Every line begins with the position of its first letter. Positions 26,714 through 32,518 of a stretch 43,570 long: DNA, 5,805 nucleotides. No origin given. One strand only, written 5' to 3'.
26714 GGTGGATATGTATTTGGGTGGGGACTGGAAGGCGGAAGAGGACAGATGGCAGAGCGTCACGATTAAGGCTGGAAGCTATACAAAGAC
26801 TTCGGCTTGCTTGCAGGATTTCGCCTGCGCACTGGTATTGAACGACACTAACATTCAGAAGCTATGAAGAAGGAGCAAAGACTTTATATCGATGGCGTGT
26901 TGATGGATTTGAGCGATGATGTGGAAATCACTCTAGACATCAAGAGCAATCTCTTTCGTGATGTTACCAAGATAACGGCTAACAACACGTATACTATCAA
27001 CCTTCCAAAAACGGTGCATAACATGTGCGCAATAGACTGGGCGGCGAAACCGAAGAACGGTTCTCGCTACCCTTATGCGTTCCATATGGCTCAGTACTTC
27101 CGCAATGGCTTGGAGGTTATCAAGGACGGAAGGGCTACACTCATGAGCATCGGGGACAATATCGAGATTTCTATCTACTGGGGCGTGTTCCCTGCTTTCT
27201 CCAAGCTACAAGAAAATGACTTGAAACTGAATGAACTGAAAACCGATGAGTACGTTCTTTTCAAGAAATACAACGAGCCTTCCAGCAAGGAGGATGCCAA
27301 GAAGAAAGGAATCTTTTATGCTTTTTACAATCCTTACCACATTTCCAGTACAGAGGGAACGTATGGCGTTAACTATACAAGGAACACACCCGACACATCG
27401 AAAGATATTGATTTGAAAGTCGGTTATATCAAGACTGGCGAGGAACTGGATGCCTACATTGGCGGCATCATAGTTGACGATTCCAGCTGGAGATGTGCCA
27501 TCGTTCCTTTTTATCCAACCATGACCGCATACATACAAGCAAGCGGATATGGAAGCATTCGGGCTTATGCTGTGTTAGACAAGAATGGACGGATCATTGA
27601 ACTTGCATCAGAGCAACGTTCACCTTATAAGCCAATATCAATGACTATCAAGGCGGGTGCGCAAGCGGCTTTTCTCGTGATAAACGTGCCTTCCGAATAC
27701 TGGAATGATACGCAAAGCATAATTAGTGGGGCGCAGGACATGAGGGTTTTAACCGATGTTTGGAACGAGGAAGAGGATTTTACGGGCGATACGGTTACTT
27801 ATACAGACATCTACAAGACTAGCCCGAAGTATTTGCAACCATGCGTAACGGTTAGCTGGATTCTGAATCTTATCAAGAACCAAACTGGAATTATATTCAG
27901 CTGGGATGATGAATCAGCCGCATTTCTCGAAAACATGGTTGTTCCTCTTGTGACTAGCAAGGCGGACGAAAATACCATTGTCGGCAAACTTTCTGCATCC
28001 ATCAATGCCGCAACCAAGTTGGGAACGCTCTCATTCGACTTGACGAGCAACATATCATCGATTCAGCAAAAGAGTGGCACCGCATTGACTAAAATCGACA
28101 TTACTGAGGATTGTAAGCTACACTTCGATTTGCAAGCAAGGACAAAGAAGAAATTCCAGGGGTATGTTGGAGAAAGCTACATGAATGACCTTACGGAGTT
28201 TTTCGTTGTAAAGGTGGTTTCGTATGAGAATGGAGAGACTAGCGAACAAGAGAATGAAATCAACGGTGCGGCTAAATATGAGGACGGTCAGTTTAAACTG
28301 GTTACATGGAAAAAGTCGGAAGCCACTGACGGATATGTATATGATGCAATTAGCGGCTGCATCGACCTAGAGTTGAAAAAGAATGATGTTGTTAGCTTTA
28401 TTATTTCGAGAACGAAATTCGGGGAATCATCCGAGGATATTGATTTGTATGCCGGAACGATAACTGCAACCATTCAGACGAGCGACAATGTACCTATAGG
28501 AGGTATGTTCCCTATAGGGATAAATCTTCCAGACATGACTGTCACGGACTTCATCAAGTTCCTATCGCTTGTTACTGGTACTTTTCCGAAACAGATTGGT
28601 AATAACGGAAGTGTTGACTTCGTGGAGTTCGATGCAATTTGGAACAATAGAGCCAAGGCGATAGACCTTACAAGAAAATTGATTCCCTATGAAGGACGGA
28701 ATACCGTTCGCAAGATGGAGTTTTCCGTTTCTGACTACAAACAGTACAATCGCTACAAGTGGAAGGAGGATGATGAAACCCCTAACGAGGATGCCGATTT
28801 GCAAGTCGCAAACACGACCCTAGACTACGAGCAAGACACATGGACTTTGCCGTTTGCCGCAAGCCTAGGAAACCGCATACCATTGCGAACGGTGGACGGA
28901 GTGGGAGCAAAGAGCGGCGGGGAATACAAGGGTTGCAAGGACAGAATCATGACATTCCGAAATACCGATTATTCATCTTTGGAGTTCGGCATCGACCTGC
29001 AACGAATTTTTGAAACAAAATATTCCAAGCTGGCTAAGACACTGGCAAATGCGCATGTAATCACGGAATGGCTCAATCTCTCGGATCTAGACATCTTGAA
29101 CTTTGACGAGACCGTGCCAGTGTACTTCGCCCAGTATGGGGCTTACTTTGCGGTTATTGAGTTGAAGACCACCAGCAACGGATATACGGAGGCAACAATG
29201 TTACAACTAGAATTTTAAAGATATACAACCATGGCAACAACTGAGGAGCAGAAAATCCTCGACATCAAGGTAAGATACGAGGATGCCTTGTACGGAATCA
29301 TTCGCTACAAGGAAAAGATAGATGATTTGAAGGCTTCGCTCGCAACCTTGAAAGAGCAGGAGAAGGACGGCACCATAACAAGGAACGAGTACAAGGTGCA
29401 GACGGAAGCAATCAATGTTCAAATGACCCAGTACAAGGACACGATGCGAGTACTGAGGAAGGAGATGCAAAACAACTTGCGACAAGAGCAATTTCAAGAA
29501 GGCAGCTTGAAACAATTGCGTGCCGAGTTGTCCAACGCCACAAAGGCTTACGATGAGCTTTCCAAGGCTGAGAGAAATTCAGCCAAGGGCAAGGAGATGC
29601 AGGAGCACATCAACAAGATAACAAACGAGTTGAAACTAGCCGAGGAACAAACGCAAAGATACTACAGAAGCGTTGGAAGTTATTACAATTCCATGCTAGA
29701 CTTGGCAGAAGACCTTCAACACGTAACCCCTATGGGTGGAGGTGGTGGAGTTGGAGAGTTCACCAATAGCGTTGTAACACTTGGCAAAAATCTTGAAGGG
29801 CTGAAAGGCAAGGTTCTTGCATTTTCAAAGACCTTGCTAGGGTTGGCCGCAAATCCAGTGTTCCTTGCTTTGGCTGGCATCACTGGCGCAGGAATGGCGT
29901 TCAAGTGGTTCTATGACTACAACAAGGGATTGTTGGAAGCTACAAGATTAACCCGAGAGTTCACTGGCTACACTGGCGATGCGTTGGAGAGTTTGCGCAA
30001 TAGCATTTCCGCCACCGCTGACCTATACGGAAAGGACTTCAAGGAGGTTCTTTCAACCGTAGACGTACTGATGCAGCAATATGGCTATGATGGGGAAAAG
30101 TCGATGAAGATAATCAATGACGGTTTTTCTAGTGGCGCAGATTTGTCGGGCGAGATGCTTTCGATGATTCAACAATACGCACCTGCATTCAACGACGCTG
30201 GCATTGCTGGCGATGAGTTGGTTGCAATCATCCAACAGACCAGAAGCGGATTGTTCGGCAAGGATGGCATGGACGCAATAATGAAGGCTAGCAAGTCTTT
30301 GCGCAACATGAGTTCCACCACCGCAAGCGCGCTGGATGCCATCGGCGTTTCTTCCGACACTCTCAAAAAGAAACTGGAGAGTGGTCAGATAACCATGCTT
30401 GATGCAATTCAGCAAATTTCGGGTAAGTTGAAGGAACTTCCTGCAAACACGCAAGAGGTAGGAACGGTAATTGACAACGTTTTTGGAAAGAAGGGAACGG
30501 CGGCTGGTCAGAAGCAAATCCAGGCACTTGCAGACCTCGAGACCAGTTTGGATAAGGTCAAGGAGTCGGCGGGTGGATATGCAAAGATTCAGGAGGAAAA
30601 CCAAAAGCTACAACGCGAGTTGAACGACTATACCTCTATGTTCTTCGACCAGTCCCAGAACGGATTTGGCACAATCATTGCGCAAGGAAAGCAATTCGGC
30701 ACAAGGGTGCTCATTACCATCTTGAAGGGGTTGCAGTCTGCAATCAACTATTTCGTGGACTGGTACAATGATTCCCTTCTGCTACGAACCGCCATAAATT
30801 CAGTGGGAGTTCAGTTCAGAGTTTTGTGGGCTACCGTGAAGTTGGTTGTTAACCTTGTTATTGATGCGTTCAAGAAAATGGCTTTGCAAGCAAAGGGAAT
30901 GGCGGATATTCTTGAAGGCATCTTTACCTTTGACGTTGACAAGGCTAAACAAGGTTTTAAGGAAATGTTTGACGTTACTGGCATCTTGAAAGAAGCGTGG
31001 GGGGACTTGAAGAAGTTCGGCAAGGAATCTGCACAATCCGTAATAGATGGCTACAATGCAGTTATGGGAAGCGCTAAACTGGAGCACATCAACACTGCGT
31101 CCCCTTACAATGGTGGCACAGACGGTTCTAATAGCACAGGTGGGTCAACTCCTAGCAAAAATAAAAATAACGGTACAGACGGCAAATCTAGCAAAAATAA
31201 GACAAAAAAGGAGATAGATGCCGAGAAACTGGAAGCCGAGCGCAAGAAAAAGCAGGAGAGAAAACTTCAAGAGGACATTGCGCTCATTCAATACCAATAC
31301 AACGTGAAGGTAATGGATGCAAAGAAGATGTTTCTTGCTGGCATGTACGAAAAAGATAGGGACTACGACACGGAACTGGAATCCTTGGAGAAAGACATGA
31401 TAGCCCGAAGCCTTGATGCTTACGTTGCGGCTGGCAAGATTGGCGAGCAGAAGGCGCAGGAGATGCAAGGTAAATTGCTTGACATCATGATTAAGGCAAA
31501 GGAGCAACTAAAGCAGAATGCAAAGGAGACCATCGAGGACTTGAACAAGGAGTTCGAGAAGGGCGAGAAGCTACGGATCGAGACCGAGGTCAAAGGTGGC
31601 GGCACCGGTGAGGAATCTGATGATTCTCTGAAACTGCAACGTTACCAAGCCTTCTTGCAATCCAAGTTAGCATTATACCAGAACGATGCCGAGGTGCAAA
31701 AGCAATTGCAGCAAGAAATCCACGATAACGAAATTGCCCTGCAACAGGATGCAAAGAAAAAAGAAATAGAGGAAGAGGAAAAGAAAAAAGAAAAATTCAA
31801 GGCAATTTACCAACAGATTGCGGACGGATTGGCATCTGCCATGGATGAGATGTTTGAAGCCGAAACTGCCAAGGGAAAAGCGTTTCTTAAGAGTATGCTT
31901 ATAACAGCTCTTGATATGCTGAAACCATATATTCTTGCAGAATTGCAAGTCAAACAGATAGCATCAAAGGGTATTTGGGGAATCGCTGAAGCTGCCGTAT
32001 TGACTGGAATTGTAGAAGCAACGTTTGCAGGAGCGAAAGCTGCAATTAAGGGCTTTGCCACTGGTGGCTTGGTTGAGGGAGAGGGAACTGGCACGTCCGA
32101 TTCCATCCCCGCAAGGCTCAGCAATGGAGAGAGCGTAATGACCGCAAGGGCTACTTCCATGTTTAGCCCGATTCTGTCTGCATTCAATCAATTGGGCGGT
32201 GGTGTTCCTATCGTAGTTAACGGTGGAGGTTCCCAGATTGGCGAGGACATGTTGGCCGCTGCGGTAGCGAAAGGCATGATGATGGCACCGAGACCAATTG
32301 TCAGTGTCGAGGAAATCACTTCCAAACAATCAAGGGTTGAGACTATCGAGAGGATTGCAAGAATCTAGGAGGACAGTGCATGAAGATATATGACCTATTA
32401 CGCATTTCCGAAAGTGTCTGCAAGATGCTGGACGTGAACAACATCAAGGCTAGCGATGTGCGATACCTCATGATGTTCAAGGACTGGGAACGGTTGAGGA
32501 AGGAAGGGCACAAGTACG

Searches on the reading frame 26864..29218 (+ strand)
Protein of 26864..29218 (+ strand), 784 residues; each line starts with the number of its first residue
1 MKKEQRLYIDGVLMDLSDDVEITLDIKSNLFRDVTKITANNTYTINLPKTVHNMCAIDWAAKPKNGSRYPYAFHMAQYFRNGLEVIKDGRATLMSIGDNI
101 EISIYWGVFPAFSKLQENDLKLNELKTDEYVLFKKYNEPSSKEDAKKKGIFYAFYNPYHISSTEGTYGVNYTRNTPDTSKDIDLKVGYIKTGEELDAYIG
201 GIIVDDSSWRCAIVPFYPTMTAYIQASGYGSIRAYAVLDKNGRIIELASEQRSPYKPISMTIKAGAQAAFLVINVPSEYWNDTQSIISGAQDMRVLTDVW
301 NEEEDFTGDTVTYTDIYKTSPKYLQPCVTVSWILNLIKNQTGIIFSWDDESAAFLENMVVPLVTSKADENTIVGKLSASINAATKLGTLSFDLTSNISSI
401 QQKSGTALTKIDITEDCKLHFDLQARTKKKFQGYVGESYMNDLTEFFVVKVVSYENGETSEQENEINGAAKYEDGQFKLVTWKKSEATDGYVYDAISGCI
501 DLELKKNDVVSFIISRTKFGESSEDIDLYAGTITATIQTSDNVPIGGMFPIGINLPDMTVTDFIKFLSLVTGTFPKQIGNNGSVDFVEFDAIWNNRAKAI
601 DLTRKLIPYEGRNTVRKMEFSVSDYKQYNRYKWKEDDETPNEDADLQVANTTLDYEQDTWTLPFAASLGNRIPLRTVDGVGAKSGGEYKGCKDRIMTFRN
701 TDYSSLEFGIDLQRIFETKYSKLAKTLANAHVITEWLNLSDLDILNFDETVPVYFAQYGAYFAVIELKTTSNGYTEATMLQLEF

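Call 16: search_protein_families(library=phrogs, max_evalue=0.00001, proteins=[window:26864-29218:+])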
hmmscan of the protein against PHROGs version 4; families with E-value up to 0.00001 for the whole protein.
window:26864-29218:+ (784 aa): 1 family
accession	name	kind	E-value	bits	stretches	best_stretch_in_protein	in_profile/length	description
phrog_33698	-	unknown function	1.6e-34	120.5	2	6-135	4-131/621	-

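Call 42: search_protein_families(library=pfam, max_evalue=0.01, proteins=[window:26864-29218:+])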
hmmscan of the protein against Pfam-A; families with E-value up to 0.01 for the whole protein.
window:26864-29218:+ (784 aa): 0 families

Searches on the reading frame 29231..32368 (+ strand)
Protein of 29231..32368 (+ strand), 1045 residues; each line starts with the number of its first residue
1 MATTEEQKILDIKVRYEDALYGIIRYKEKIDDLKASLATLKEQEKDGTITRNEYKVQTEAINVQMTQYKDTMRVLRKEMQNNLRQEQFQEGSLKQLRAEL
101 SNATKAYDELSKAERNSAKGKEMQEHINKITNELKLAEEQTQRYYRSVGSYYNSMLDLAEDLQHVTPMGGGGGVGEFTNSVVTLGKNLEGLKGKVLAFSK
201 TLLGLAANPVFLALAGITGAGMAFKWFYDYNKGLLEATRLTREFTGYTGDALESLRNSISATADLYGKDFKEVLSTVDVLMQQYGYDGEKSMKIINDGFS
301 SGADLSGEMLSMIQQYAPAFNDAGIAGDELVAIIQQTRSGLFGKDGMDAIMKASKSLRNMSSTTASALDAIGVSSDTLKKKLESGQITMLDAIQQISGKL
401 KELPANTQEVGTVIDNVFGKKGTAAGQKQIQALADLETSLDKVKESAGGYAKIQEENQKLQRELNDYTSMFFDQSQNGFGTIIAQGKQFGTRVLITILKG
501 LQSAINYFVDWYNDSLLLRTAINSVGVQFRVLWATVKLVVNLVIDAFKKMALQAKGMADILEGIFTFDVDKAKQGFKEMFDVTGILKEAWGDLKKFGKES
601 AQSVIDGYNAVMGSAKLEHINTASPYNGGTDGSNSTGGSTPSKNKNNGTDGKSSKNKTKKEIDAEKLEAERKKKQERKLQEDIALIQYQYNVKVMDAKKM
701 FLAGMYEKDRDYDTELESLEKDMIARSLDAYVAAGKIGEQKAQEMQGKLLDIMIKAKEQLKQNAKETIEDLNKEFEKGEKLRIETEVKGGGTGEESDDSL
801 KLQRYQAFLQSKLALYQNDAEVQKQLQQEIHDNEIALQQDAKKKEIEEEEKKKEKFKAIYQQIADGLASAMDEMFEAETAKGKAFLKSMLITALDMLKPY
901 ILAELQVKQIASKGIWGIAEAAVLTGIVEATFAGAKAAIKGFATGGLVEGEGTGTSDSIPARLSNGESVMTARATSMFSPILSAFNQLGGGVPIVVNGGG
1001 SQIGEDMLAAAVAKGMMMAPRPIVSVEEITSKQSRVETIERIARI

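Call 16: search_protein_families(library=phrogs, max_evalue=0.00001, proteins=[window:29231-32368:+])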
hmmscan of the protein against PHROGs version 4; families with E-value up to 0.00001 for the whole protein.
window:29231-32368:+ (1045 aa): 6 families
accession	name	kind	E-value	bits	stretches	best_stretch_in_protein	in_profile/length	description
phrog_37298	-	unknown function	2.9e-149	500.1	2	5-845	8-809/1088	-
phrog_25241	-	tail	2.3e-10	40.7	1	913-1027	651-763/810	tail length tape measure protein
phrog_13338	-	unknown function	3.8e-09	36.3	1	924-975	766-816/903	-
phrog_2335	-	tail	3.3e-08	32.9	1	858-983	1323-1437/1536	tail length tape measure protein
phrog_3547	-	tail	3.2e-07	29.5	1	751-1008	771-1031/1767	tail length tape measure protein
phrog_28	-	tail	6.2e-06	26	1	32-459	162-546/1228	tail length tape measure protein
